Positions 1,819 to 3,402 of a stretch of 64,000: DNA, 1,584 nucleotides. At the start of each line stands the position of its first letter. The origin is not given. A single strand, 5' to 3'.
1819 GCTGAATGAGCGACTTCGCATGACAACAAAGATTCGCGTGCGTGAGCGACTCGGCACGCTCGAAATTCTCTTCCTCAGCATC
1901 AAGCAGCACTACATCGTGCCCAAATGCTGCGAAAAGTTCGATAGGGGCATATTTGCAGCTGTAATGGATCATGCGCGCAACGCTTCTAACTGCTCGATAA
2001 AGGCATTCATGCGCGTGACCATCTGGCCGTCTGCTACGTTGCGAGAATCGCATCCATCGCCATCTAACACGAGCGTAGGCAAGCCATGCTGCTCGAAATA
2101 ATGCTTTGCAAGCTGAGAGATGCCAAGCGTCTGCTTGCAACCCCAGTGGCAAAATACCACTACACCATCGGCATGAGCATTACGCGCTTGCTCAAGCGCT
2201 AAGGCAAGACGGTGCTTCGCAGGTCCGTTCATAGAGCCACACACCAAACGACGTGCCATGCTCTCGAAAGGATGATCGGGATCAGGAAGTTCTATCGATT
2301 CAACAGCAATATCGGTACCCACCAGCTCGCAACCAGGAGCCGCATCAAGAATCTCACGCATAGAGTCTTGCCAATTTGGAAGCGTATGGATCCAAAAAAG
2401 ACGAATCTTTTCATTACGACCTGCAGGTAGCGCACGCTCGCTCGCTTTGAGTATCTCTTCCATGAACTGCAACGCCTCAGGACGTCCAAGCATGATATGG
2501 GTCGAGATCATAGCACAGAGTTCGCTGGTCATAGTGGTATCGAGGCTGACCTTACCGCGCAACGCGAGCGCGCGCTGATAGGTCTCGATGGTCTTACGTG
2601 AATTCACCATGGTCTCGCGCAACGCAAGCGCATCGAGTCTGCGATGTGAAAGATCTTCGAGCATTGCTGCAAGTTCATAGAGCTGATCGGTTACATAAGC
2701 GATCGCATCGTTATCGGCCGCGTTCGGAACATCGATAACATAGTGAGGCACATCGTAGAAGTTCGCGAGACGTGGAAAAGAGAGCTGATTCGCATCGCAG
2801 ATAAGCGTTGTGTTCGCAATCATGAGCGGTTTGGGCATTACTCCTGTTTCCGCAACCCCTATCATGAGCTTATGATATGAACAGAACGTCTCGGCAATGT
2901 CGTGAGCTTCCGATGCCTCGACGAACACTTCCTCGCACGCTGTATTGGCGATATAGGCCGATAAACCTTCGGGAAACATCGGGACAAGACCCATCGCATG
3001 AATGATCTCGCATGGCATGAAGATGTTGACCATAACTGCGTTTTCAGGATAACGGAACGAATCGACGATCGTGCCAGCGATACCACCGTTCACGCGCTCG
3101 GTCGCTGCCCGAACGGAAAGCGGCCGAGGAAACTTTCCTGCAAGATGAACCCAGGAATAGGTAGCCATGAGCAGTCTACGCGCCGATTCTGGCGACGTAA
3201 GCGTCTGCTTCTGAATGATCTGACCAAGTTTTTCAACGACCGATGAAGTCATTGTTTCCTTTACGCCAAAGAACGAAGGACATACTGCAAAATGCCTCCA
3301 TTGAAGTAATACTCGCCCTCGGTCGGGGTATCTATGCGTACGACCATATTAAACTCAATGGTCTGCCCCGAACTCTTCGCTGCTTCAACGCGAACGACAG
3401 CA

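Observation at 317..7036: icd and acnA are translationally coupled to a 2-hydroxyacyl-CoA-dehydratase-like pair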

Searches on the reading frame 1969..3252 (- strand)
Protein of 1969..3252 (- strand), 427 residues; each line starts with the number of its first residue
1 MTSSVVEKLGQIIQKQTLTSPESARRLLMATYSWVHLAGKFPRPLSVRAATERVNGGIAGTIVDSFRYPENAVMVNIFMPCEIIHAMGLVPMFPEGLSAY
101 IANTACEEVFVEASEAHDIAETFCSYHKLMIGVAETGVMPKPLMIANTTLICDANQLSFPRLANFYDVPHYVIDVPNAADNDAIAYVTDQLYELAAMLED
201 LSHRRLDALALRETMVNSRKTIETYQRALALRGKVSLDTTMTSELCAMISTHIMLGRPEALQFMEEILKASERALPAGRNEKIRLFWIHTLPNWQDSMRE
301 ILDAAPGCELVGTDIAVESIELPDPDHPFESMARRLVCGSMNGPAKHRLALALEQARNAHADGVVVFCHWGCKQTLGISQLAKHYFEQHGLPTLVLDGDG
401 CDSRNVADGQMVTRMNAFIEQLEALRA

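Call 5: search_protein_families(library=pfam, proteins=[window:1969-3252:-], max_evalue=0.01)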
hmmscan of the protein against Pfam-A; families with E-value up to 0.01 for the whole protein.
window:1969-3252:- (427 aa): 1 family
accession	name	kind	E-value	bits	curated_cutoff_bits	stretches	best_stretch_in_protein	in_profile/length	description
PF06050.19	HGD-D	-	2.4e-68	231.7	28.4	1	77-422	2-342/342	2-hydroxyglutaryl-CoA dehydratase, D-component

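Call 6: search_protein_families(library=ncbifam, proteins=[window:1969-3252:-], max_evalue=0.01)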
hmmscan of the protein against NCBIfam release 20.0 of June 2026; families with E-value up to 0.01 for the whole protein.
window:1969-3252:- (427 aa): 4 families
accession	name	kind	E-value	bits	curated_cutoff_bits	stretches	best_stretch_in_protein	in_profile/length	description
NF052455.1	HyiscapDhHadB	equivalog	1.6e-17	63.3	750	1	78-423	35-395/398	(R)-2-hydroxyisocaproyl-CoA dehydratase subunit alpha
NF040772.1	double_cubane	equivalog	4.6e-16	58.8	350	2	77-279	28-221/372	double-cubane-cluster-containing anaerobic reductase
TIGR03191.1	benz_CoA_bzdO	equivalog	9e-11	41.6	448.6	2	110-294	74-270/430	benzoyl-CoA reductase, bzd-type, subunit O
NF052456.1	HyiscapDhHadC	equivalog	0.002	17.1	700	0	322-421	271-371/372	(R)-2-hydroxyisocaproyl-CoA dehydratase subunit beta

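Call 11: find_homologous_proteins(query=window:1969-3252:-, max_evalue=1e-10)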
Query window:1969-3252:- (427 aa): 535 proteins with E <= 1e-10 among 8000 candidates; the best 120 are listed.
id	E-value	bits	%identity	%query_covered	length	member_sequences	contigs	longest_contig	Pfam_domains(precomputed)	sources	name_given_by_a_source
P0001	3.6e-287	969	100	100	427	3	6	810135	PF06050.20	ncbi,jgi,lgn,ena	jgi:benzoyl-CoA reductase/2-hydroxyglutaryl-CoA dehydratase subunit BcrC/BadD/HgdB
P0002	1.0e-256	869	89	100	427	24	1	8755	PF06050.20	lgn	-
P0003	4.9e-254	860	88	100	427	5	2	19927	PF06050.20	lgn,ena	-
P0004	1.9e-251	852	87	100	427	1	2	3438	PF06050.20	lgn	-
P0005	4.9e-251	850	87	100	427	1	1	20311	PF06050.20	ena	-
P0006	8.5e-249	843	86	100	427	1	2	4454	PF06050.20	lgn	-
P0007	2.0e-244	829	84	100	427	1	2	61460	PF06050.20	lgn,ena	-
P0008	2.5e-244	828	84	100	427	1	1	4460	PF06050.20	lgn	-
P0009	5.2e-244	827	84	100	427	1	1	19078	PF06050.20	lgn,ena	-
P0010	4.0e-243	824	85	100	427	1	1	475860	PF06050.20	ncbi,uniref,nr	ncbi:2-hydroxyacyl-CoA dehydratase subunit D [Anaerotardibacter muris]|uniref:2-hydroxyacyl-CoA dehy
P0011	8.4e-240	813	83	100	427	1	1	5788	PF06050.20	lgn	-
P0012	1.4e-239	813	84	100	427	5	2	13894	PF06050.20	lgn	-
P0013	8.4e-238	807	82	100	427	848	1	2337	PF06050.20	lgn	-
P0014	6.8e-237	804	81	100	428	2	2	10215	PF06050.20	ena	-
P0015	8.6e-236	800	82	100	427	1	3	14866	PF06050.20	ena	-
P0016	1.9e-225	766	78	100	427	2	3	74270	PF06050.20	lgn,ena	-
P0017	4.8e-182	623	64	99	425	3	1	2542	PF06050.20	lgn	-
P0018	1.0e-180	619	64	99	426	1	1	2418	PF06050.20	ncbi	-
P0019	1.2e-176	605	63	98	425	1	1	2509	PF06050.20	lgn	-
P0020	8.6e-176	603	63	99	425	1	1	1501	PF06050.20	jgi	jgi:benzoyl-CoA reductase/2-hydroxyglutaryl-CoA dehydratase subunit BcrC/BadD/HgdB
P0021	5.8e-175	600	63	99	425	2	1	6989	PF06050.20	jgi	-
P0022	3.1e-174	598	63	99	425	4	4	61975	PF06050.20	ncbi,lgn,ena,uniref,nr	ncbi:2-hydroxyacyl-CoA dehydratase subunit D [uncultured Dysosmobacter sp.]|uniref:2-hydroxyacyl-CoA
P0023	4.1e-174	597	61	99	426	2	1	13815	PF06050.20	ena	-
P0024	4.1e-174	597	61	99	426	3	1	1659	PF06050.20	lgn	-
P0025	9.1e-174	596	62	98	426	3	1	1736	PF06050.20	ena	-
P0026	1.8e-173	595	61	98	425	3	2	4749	PF06050.20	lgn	-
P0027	2.4e-173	595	61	99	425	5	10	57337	PF06050.20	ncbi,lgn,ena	-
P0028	3.6e-173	594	62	99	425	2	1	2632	PF06050.20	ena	-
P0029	5.8e-173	593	62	99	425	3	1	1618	PF06050.20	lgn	-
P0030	1.1e-172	592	62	98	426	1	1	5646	PF06050.20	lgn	-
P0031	2.4e-172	591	61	98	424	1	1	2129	PF06050.20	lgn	-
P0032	7.4e-172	590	62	97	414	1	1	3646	PF06050.20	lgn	-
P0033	8.0e-172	590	61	99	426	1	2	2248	PF06050.20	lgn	-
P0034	1.3e-171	589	61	98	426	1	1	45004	PF06050.20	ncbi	-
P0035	1.8e-171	588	60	98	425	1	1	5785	PF06050.20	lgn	-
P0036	1.4e-170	586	60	98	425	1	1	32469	PF06050.20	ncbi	-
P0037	1.6e-170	585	62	98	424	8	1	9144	PF06050.20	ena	-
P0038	2.7e-170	585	60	98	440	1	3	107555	PF06050.20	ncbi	-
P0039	2.9e-170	585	63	98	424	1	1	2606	PF06050.20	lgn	-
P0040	6.6e-170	583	61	98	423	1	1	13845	PF06050.20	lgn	-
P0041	1.4e-169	582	60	99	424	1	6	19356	PF06050.20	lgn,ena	-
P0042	2.0e-169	582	61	99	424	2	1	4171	PF06050.20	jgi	jgi:benzoyl-CoA reductase/2-hydroxyglutaryl-CoA dehydratase subunit BcrC/BadD/HgdB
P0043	2.8e-169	581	60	98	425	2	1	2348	PF06050.20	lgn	-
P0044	3.0e-169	581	60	98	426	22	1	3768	PF06050.20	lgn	-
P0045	7.1e-169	580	59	98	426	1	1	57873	PF06050.20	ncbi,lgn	-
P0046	1.6e-168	579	61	98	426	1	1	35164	PF06050.20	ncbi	-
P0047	3.6e-168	578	60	98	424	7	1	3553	PF06050.20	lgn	-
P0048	4.3e-168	577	60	98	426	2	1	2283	PF06050.20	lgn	-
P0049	1.0e-167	576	59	98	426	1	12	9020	PF06050.20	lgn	-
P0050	1.4e-167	576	60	98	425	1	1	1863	PF06050.20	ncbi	-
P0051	1.6e-167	575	60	99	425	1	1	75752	PF06050.20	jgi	-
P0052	2.6e-167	575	59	98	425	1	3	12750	PF06050.20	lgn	-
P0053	3.5e-167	574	60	99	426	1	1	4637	PF06050.20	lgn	-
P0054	6.5e-167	573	60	99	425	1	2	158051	PF06050.20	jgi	jgi:benzoyl-CoA reductase/2-hydroxyglutaryl-CoA dehydratase subunit BcrC/BadD/HgdB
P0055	9.1e-167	573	60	98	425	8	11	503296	PF06050.20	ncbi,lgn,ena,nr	nr:2-hydroxyacyl-CoA dehydratase family protein [uncultured Oscillibacter sp.]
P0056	1.6e-166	572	59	98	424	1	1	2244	PF06050.20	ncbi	-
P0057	2.2e-166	572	58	99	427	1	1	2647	PF06050.20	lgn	-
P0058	7.8e-166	570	61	98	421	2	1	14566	PF06050.20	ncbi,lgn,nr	ncbi:MAG: 2-hydroxyacyl-CoA dehydratase family protein [Oscillospiraceae bacterium]|nr:2-hydroxyacyl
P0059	2.0e-165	569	61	98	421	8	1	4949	PF06050.20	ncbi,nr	ncbi:MAG: 2-hydroxyacyl-CoA dehydratase family protein [Oscillospiraceae bacterium]|nr:2-hydroxyacyl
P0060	4.5e-165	567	59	99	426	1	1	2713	PF06050.20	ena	-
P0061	8.2e-165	567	59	98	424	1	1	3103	PF06050.20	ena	-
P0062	8.4e-165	567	60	98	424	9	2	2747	PF06050.20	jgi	jgi:benzoyl-CoA reductase/2-hydroxyglutaryl-CoA dehydratase subunit BcrC/BadD/HgdB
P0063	9.3e-165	566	58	99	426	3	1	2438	PF06050.20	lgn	-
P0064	1.4e-164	566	56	100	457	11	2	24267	PF06050.20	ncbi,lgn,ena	-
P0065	1.5e-164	566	59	98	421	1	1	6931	PF06050.20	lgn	-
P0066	1.9e-164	565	59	98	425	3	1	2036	PF06050.20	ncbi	-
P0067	1.9e-164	565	59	98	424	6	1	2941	PF06050.20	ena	-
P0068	4.4e-164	564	59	98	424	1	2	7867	PF06050.20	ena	-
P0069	1.1e-163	563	60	98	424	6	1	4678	PF06050.20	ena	-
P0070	1.4e-163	563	59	98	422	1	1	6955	PF06050.20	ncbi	-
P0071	1.5e-163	562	57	99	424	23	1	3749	PF06050.20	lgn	-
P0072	2.9e-163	561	59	98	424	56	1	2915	PF06050.20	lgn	-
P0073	3.1e-163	561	60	98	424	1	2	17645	PF06050.20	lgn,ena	-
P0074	3.5e-163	561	57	99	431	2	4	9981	PF06050.20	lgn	-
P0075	3.8e-163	561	58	99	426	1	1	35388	PF06050.20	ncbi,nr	ncbi:MAG TPA: 2-hydroxyacyl-CoA dehydratase [Lachnospiraceae bacterium]|nr:2-hydroxyacyl-CoA dehydra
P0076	7.9e-163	560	59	98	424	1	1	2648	PF06050.20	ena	-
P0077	2.0e-162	559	60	98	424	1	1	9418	PF06050.20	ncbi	-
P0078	3.2e-162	558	58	99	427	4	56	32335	PF06050.20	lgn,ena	-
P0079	1.6e-161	556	59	98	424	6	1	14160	PF06050.20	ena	-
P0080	3.3e-161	555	56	99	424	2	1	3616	PF06050.20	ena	-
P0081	5.0e-161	554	56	99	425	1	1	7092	PF06050.20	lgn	-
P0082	9.9e-161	553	57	99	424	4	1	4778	PF06050.20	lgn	-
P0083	2.0e-160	552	58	98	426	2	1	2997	PF06050.20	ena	-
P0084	2.2e-160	552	57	98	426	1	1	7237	PF06050.20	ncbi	-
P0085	2.7e-160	552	56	99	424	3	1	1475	PF06050.20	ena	-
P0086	3.2e-160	551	57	99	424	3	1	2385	PF06050.20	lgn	-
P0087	4.4e-160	551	57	99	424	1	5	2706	PF06050.20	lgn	-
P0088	1.3e-159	549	58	99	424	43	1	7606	PF06050.20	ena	-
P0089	2.5e-159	548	58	98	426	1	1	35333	PF06050.20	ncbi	ncbi:MAG: 2-hydroxyacyl-CoA dehydratase subunit D [Butyricicoccus sp.]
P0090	5.0e-159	547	57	99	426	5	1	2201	PF06050.20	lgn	-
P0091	1.5e-158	546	58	98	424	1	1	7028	PF06050.20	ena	-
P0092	2.6e-158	545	56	98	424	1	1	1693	PF06050.20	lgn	-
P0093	1.2e-157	543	56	99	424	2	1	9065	PF06050.20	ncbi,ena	-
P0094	1.6e-157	543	62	89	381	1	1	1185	PF06050.20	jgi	jgi:hypothetical protein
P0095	1.6e-155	536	56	99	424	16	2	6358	PF06050.20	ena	-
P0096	6.5e-152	524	56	98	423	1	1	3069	PF06050.20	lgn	-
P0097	7.3e-150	517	56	99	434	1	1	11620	PF06050.20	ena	-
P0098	3.1e-149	515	53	99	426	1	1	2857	PF06050.20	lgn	-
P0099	3.8e-149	515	53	99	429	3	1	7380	PF06050.20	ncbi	-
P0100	8.6e-148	510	54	98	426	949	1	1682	PF06050.20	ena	-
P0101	1.5e-147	510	55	98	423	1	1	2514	PF06050.20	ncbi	-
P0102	8.3e-147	507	53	98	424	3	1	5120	PF06050.20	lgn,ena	-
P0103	5.2e-146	505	54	98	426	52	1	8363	PF06050.20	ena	-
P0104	2.6e-144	499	62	82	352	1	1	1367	PF06050.20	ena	-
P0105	6.9e-144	498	51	98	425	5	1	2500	PF06050.20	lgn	-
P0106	2.4e-141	489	51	100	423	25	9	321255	PF06050.20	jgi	jgi:benzoyl-CoA reductase/2-hydroxyglutaryl-CoA dehydratase subunit BcrC/BadD/HgdB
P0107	3.9e-141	489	52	99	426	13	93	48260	PF06050.20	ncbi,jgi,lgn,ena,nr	ncbi:MAG TPA: 2-hydroxyacyl-CoA dehydratase family protein [Bacillota bacterium]|jgi:benzoyl-CoA red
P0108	8.0e-141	488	53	98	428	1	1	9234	PF06050.20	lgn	-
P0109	2.0e-139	483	50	98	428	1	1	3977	PF06050.20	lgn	-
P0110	5.9e-139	481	52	99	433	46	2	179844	PF06050.20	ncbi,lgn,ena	-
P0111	1.6e-138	480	50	99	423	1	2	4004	PF06050.20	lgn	-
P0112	1.7e-138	480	51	99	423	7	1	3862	PF06050.20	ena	-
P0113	2.1e-138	480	47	99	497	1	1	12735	PF06050.20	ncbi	-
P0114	2.6e-138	479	51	99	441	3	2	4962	PF06050.20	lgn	-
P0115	3.6e-138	479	60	82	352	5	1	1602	PF06050.20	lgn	-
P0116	8.5e-138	478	46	99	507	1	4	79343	PF06050.20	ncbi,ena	-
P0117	1.6e-137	477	52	99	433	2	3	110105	PF06050.20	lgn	-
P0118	1.8e-137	477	52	97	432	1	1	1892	PF06050.20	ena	-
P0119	2.4e-137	476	51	99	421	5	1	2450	PF06050.20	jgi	-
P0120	6.2e-137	475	52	98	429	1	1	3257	PF06050.20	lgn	-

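Call 13: find_related_loci(query=A1, collection=genome_contigs, flank=10000)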
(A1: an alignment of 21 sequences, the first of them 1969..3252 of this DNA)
Query A1 (427 aa) in genome_contigs; peptide patterns used: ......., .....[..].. (x = any residue, [..] = any of these).
599 stretches matched a pattern (row limit reached: there are more); 553 encode a relative of the query (tblastn E <= 1e-3); the best 80 are kept; 80 distinct loci.
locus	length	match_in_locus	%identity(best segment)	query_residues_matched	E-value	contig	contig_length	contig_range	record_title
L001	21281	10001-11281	91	1-427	0e+0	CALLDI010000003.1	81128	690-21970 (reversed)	MAG TPA_asm: uncultured Eggerthella sp. isolate SRR12395647_bin.103_CONCOCT_v1.1_MAG genome assembly, contig: ERZ1673752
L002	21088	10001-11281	85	1-427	0e+0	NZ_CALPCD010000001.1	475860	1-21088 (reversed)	Anaerotardibacter muris strain CLA-AA-M13 NODE_1_length_475860_cov_74.251346, whole genome shotgun sequence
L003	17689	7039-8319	83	1-427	0e+0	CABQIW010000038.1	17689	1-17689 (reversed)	MAG TPA_asm: uncultured Eggerthella sp. isolate MGYG-HGUT-00616 genome assembly, contig: GUT_GENOME018782_38, whole geno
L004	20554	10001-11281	83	1-427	0e+0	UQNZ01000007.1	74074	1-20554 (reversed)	uncultured Eggerthella sp. isolate UMGS468 genome assembly, contig: NODE_100_length_74074_cov_9.812183, whole genome sho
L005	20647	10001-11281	82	1-427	0e+0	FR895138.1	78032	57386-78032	Eggerthella sp. CAG:298 genomic scaffold, scf65, whole genome shotgun sequence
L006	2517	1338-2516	88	1-393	0e+0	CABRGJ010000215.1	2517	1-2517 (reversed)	MAG TPA_asm: uncultured Eggerthella sp. isolate MGYG-HGUT-01233 genome assembly, contig: GUT_GENOME093902_215, whole gen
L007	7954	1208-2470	61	3-423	0e+0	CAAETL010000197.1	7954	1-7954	MAG TPA_asm: uncultured Oscillospiraceae bacterium, isolate HGM13182, WGS project CAAETL010000000 data, contig: ERS60856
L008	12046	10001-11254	61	6-424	3e-178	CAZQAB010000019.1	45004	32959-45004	MAG TPA_asm: uncultured Lachnospiraceae bacterium isolate SRP222994_co1_338 genome assembly, contig: NODE_1387_length_45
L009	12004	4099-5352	61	6-424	3e-177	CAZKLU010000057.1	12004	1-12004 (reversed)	MAG TPA_asm: uncultured Oscillospiraceae bacterium isolate SRP222994_co1_565 genome assembly, contig: NODE_11237_length_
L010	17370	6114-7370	60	6-424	2e-177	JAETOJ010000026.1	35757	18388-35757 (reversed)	MAG: Bacillota bacterium isolate S13_Bin1 scaffold_1270, whole genome shotgun sequence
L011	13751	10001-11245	62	6-424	3e-177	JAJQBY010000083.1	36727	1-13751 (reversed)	MAG: Oscillospiraceae bacterium isolate C.5_7 NODE_147_length_36727_cov_9.346150, whole genome shotgun sequence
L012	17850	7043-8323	82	1-427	0e+0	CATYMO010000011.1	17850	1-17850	MAG TPA_asm: uncultured Eggerthella sp. isolate ERR9762690_bin.21_MetaWRAP_v1.3_MAG genome assembly, contig: ERZ18534032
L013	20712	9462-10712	61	6-426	4e-176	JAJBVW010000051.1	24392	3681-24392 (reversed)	MAG: Oscillospiraceae bacterium isolate U_127220 U_127220=NODE_265_length_24392_cov_5.473518, whole genome shotgun seque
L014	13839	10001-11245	61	6-424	1e-175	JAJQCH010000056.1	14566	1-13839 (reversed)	MAG: Oscillospiraceae bacterium isolate C.6_7 NODE_571_length_14566_cov_14.589966, whole genome shotgun sequence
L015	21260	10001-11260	59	6-425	4e-175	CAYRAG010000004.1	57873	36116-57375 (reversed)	MAG TPA_asm: uncultured Oscillospiraceae bacterium isolate SRP314395_co1_229 genome assembly, contig: NODE_315_length_57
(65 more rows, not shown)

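Call 20: search_protein_families(library=pfam, alignment_id=A2, max_evalue=0.00001)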
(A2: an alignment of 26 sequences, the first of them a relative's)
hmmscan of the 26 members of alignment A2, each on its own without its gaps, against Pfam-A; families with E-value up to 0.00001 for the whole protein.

A. member 1, L007:20-1126:+ (368 aa): 0 families

B. families by the number of members that match (of 26 scanned): 27 families (the first 25 are shown)
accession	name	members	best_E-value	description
PF13684.11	FakA-like_C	2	6.9e-76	Fatty acid kinase subunit A-like, C-terminal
PF02645.21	DegV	2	3e-75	Uncharacterised protein, DegV family COG1307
PF02734.22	Dak2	2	7.2e-38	DAK2 domain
PF00248.27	Aldo_ket_red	2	9.2e-32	Aldo/keto reductase family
PF21645.3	FakA-like_M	2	2.3e-22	Fatty acid kinase subunit A-like, middle domain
PF13534.11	Fer4_17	2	2.8e-10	4Fe-4S dicluster domain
PF00128.31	Alpha-amylase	1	2e-154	Alpha amylase, catalytic domain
PF01855.24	POR_N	1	4.1e-77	Pyruvate flavodoxin/ferredoxin oxidoreductase, thiamine diP-bdg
PF04309.18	G3P_antiterm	1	1.2e-62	Glycerol-3-phosphate responsive antiterminator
PF13189.12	Cytidylate_kin2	1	3.6e-52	Cytidylate kinase-like family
PF00480.26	ROK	1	2e-50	ROK family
PF13302.13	Acetyltransf_3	1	2.6e-39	Acetyltransferase (GNAT) domain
PF01558.24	POR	1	1.5e-34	Pyruvate ferredoxin/flavodoxin oxidoreductase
PF01554.23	MatE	1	3.3e-34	MatE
PF02525.22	Flavodoxin_2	1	2.5e-29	Flavodoxin-like fold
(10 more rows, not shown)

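Call 21: search_protein_families(library=pfam, alignment_id=A3, max_evalue=0.00001)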
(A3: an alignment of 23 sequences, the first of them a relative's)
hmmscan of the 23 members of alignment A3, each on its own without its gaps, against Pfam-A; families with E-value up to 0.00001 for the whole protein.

A. member 1, L001:12891-14729:+ (612 aa): 0 families

B. families by the number of members that match (of 23 scanned): 24 families
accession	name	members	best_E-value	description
PF01553.26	Acyltransferase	3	3.4e-24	Acyltransferase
PF03590.20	AsnA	2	2.1e-103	Aspartate-ammonia ligase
PF01048.26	PNP_UDP_1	2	6.1e-42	Phosphorylase superfamily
PF04055.27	Radical_SAM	2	2.3e-17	Radical SAM superfamily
PF05057.20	DUF676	2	5.3e-06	Putative serine esterase (DUF676)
PF00176.29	SNF2-rel_dom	1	1.7e-75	SNF2-related domain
PF08455.15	SNF2_assoc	1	1.1e-69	Bacterial SNF2 helicase associated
PF00590.25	TP_methylase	1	1.7e-31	Tetrapyrrole (Corrin/Porphyrin) Methylases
PF01497.23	Peripla_BP_2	1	4.1e-25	Periplasmic binding protein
PF13586.12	DDE_Tnp_1_2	1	4.8e-25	Transposase DDE domain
PF00271.37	Helicase_C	1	2.2e-24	Helicase conserved C-terminal domain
PF05598.16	DUF772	1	2.1e-18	Transposase domain (DUF772)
PF13886.12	TM7S3_TM198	1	1.3e-13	TM7S3/TM198-like domain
PF04851.21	ResIII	1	1.9e-11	Type III restriction enzyme, res subunit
PF12838.12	Fer4_7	1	1.5e-08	4Fe-4S dicluster domain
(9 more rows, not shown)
